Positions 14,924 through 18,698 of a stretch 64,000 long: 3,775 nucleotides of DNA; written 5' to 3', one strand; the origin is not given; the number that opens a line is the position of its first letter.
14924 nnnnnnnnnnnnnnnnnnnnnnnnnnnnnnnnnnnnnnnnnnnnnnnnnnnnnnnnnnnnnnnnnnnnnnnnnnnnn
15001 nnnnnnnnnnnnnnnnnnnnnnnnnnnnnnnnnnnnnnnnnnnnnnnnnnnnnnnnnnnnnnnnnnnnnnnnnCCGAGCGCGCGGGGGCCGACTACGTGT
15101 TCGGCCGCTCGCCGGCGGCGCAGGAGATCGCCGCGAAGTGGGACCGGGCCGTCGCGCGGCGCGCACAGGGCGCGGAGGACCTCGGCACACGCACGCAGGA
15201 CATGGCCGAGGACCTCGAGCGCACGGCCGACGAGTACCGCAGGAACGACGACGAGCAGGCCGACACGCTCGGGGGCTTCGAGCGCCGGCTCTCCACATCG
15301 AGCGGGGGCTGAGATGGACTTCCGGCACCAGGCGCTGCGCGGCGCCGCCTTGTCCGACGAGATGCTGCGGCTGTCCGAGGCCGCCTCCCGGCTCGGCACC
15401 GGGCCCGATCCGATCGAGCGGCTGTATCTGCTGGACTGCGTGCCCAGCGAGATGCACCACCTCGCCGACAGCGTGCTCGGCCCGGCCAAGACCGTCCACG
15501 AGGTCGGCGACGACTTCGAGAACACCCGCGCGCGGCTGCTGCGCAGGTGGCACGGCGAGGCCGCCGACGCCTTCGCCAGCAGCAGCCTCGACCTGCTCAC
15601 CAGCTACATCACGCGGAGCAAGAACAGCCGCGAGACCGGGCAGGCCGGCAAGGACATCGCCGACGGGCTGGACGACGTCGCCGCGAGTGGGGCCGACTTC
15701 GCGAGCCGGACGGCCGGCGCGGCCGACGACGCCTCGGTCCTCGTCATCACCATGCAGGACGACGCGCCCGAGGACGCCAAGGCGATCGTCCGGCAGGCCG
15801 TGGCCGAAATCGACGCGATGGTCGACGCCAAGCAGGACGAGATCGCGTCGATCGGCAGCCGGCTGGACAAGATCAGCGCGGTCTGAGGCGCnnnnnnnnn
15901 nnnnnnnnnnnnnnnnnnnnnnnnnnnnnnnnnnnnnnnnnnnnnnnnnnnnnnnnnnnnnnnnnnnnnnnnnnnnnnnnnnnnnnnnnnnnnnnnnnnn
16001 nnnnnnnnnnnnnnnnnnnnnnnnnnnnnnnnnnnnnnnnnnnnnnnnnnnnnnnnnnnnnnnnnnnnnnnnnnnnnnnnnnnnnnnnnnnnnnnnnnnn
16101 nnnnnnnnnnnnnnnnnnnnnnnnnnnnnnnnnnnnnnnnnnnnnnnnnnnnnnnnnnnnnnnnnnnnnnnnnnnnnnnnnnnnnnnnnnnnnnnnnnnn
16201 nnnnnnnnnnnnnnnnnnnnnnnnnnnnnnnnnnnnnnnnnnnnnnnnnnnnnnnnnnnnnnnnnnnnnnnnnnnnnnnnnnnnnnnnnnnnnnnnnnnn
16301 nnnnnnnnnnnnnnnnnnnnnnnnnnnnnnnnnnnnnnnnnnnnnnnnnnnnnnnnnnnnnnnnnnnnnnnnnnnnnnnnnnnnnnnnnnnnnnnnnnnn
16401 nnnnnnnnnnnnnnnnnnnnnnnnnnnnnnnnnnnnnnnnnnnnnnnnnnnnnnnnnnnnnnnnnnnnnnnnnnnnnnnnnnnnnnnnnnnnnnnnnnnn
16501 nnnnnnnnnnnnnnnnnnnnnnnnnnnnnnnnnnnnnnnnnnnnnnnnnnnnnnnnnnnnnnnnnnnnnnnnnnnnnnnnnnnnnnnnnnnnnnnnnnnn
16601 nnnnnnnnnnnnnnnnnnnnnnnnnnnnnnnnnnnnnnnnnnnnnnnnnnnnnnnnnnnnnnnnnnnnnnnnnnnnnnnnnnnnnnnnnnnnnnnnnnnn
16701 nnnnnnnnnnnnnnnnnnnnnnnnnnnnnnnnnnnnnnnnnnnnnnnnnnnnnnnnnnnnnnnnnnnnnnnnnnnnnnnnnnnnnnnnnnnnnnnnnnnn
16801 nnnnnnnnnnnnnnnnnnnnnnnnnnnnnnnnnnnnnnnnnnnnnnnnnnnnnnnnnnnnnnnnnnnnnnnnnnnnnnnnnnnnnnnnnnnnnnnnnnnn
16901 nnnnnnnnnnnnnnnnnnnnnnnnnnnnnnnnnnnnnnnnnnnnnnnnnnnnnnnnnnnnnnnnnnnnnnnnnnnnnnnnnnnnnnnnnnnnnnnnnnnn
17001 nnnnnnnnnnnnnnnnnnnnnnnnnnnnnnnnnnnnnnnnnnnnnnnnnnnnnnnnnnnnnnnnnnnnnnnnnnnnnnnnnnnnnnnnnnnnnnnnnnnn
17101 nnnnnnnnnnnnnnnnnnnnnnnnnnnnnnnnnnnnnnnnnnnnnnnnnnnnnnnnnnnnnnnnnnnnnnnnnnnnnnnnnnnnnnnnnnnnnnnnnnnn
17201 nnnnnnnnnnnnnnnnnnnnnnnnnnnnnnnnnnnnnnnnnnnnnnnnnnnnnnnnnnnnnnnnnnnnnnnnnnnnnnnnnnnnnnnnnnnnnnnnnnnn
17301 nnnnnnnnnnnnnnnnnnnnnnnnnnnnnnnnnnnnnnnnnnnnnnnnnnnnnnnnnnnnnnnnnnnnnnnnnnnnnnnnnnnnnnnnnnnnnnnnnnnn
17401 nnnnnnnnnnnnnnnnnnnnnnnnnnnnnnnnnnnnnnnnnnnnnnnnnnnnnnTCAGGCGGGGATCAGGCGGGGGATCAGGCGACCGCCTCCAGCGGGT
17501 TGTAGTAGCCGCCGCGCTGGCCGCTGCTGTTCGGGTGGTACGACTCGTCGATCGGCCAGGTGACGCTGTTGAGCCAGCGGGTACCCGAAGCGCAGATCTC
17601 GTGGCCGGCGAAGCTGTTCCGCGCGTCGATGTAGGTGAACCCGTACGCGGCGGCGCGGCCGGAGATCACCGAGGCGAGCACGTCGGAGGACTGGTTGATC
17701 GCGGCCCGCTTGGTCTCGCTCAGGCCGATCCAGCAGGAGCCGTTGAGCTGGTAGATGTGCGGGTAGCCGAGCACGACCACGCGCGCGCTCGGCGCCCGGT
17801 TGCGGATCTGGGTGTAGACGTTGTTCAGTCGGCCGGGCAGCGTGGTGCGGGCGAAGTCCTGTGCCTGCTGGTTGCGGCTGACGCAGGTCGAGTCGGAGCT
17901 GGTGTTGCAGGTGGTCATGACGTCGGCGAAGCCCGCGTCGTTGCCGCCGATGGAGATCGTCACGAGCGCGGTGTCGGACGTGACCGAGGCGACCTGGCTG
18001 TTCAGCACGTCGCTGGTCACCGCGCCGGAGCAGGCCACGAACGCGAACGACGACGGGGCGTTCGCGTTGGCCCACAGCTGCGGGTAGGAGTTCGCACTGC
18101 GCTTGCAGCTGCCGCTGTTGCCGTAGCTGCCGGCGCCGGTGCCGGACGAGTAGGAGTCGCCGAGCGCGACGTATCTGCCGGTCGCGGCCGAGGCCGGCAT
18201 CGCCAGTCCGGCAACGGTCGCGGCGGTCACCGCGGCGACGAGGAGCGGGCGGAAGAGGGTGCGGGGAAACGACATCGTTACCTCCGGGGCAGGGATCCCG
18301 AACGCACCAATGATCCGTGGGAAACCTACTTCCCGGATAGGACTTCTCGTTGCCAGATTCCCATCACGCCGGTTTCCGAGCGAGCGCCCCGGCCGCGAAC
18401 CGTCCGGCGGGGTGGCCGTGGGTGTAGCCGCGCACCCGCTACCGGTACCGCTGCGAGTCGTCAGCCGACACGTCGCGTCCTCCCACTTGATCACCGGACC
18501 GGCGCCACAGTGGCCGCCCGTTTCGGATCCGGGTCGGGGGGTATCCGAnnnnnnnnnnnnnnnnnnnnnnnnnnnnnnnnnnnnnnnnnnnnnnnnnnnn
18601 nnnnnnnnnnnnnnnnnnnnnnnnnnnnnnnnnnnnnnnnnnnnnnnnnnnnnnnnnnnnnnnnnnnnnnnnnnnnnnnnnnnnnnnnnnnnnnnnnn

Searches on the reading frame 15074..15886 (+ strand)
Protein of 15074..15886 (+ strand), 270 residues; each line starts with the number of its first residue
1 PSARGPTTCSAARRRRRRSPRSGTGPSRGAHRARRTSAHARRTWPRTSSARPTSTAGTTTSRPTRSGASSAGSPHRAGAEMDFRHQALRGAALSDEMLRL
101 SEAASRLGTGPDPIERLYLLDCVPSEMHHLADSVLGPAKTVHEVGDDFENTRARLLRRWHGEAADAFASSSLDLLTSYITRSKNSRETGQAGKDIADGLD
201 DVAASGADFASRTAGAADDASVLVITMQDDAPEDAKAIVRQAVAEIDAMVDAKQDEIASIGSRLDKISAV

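Call 37: search_protein_families(library=pfam, proteins=[window:15074-15886:+], max_evalue=0.001)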
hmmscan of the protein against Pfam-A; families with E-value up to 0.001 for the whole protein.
window:15074-15886:+ (270 aa): 1 family
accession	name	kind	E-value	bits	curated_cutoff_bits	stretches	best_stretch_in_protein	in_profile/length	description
PF25547.1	WXG100_2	-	0.00045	20.7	27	1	125-201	29-100/150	WXG100 like domain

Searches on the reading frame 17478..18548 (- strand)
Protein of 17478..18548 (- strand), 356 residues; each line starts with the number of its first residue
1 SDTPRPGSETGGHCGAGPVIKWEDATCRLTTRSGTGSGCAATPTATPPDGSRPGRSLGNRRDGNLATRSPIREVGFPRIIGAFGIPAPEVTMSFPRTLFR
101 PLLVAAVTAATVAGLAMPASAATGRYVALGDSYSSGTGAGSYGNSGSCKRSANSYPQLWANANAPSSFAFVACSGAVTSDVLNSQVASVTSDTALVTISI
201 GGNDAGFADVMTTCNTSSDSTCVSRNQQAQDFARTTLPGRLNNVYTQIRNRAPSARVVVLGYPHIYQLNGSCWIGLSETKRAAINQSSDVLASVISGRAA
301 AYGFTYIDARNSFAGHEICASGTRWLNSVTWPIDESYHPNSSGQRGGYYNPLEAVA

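Call 37: search_protein_families(library=pfam, proteins=[window:17478-18548:-], max_evalue=0.001)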
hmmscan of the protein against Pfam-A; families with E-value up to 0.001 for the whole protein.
window:17478-18548:- (356 aa): 2 families
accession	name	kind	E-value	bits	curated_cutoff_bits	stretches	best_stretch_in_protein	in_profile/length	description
PF13472.12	Lipase_GDSL_2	-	3.2e-21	77.1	32.9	1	128-345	1-177/178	GDSL-like Lipase/Acylhydrolase family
PF00657.28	Lipase_GDSL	-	3.1e-08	34.5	23.6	1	126-344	1-201/208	GDSL-like Lipase/Acylhydrolase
